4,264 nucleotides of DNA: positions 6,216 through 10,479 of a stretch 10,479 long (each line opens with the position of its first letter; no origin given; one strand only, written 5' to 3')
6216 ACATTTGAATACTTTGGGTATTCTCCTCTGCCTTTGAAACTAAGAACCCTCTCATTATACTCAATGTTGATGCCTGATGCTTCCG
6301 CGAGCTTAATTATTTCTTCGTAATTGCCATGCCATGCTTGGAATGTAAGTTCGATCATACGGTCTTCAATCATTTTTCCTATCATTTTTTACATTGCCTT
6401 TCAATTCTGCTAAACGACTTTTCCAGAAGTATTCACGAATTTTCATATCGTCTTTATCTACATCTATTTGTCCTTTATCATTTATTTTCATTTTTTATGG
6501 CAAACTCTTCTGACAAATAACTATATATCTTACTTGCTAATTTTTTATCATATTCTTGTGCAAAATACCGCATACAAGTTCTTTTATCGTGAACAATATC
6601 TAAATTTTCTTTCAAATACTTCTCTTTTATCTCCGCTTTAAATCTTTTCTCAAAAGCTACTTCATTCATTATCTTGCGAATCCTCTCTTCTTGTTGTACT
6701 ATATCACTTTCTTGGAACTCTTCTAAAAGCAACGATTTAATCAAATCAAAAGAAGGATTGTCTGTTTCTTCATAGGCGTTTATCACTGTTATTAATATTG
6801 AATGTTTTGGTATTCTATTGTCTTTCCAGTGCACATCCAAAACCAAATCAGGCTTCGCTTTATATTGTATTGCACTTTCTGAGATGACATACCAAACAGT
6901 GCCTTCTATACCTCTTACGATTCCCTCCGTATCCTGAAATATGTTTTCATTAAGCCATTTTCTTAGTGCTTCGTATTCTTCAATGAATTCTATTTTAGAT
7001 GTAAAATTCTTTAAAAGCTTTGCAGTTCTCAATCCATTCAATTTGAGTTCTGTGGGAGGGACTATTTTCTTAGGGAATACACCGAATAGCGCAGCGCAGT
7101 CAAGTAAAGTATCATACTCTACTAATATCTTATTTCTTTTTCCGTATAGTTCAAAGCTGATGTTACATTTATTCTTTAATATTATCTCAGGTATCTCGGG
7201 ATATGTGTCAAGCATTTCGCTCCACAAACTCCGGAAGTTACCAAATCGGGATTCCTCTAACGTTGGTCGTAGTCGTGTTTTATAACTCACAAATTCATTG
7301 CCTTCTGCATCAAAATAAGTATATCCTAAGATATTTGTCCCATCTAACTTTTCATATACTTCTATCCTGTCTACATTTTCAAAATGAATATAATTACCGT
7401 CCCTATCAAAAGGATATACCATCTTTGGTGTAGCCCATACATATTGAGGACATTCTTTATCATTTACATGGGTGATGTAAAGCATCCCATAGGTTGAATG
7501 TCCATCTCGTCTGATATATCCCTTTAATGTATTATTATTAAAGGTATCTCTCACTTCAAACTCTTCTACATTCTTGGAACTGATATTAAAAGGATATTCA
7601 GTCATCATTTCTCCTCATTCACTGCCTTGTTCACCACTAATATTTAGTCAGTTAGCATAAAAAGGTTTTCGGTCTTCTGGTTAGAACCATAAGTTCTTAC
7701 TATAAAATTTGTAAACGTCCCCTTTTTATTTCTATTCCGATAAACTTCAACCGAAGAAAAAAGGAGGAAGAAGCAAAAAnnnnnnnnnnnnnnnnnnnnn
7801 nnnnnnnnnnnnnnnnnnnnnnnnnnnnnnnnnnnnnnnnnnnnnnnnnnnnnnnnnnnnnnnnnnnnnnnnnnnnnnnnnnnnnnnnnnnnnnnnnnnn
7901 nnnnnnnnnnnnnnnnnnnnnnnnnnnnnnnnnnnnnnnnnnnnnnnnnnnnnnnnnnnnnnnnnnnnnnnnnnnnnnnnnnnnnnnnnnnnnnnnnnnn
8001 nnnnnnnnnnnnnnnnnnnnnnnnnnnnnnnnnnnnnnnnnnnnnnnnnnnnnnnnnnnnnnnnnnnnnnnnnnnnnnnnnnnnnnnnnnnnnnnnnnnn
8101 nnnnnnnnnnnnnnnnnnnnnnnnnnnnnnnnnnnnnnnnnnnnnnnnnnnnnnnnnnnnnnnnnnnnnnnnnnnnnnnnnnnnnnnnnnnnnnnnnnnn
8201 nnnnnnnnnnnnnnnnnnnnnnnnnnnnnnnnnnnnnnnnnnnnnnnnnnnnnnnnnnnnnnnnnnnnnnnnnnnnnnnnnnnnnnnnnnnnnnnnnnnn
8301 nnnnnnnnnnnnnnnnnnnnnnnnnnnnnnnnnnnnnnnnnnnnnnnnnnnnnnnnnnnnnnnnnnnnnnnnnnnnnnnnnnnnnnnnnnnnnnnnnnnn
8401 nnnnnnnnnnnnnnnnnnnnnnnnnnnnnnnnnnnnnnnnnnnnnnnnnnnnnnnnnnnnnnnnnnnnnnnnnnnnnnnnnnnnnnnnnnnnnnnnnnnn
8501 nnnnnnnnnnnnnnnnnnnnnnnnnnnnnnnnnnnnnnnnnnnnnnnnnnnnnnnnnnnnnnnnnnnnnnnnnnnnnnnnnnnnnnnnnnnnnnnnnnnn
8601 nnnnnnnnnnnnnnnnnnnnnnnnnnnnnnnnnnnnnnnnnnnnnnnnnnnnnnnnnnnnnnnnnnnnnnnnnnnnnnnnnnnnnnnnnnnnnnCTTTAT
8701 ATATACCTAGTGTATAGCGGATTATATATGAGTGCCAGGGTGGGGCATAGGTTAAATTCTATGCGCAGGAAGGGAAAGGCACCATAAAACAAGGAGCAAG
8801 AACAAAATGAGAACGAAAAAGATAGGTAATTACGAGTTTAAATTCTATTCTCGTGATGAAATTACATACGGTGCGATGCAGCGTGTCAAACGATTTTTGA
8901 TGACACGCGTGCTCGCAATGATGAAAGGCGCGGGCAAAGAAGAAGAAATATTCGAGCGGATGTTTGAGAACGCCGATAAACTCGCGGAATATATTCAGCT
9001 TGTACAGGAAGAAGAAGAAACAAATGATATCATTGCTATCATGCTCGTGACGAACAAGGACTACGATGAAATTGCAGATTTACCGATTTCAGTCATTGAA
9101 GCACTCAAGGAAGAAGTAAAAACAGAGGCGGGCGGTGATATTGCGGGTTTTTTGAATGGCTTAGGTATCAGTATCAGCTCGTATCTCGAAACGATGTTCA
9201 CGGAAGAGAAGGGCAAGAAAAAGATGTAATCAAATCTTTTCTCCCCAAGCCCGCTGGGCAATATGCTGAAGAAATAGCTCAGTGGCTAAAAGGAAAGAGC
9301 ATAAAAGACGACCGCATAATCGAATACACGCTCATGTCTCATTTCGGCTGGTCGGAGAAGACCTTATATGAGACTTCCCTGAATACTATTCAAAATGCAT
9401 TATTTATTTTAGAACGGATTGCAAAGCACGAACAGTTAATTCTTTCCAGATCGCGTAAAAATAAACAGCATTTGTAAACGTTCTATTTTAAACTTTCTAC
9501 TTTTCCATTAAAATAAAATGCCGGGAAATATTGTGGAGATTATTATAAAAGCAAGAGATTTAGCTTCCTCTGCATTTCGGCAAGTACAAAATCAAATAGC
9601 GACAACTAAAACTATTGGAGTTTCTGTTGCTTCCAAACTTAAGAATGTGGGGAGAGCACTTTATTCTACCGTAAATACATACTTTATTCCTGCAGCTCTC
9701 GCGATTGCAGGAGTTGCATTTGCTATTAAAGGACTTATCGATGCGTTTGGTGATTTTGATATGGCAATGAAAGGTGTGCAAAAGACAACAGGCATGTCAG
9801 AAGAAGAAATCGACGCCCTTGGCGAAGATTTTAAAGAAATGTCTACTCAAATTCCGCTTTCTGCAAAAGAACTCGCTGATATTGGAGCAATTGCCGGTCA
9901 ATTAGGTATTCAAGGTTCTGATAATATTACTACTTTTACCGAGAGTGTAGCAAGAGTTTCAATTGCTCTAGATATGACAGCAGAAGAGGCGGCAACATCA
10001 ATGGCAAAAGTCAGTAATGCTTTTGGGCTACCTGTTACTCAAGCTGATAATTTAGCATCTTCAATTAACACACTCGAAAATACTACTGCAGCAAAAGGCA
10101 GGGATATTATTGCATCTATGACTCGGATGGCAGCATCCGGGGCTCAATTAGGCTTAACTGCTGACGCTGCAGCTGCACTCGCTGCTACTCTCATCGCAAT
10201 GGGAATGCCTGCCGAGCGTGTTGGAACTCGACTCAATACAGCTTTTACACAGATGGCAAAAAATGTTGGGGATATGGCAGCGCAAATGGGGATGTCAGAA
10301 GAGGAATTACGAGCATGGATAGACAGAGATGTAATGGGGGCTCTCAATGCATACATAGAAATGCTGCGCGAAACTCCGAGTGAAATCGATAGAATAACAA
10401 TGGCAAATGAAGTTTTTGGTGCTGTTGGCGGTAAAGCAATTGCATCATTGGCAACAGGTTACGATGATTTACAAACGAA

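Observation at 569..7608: Coherent RNA-directed accessory set (tRNA, solo HicB domain, RNA ligase) within a structural module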

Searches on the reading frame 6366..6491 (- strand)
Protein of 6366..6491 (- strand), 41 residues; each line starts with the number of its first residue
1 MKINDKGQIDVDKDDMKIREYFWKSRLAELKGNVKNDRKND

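Call 71: search_protein_families(library=pfam, proteins=[window:6366-6491:-], max_evalue=0.1)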
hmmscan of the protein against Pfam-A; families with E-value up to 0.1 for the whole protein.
window:6366-6491:- (41 aa): 1 family
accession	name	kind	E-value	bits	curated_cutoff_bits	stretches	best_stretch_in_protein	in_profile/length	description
PF07798.16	CCDC90-like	-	0.053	13.8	33.5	1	11-41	43-73/175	Coiled-coil domain-containing protein 90-like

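Call 76: search_protein_families(library=padloc, proteins=[window:6366-6491:-], max_evalue=0.01)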
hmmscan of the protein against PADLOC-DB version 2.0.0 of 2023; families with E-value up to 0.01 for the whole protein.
window:6366-6491:- (41 aa): 0 families

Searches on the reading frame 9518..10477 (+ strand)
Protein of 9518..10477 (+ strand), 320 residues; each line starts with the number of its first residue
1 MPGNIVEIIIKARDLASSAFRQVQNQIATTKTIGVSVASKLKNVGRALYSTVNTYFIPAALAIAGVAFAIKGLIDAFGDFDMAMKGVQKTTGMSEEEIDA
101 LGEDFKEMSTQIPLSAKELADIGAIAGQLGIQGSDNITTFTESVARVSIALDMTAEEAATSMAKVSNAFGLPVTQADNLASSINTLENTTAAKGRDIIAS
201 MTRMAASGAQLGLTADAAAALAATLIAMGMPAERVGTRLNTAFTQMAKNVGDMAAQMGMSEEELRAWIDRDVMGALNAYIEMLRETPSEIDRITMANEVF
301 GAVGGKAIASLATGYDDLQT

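Call 71: search_protein_families(library=pfam, proteins=[window:9518-10477:+], max_evalue=0.1)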
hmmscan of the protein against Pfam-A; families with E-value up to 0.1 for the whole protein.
window:9518-10477:+ (320 aa): 5 families
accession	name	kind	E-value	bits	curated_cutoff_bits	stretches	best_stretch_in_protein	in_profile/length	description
PF10145.14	PhageMin_Tail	-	1.1e-27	97.6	33.2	1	103-301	2-201/201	Phage-related minor tail protein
PF06791.18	TMP_2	-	2.2e-06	28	30.2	1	39-191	57-204/208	Prophage tail length tape measure protein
PF20155.4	TMP_3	-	0.0072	16.5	41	1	73-257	6-190/192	Tape measure protein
PF03981.17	Ubiq_cyt_C_chap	-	0.044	14.3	21.5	0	13-56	39-82/140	Ubiquinol-cytochrome C chaperone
PF06483.16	ChiC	-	0.057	13.8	27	0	107-186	77-156/176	Chitinase C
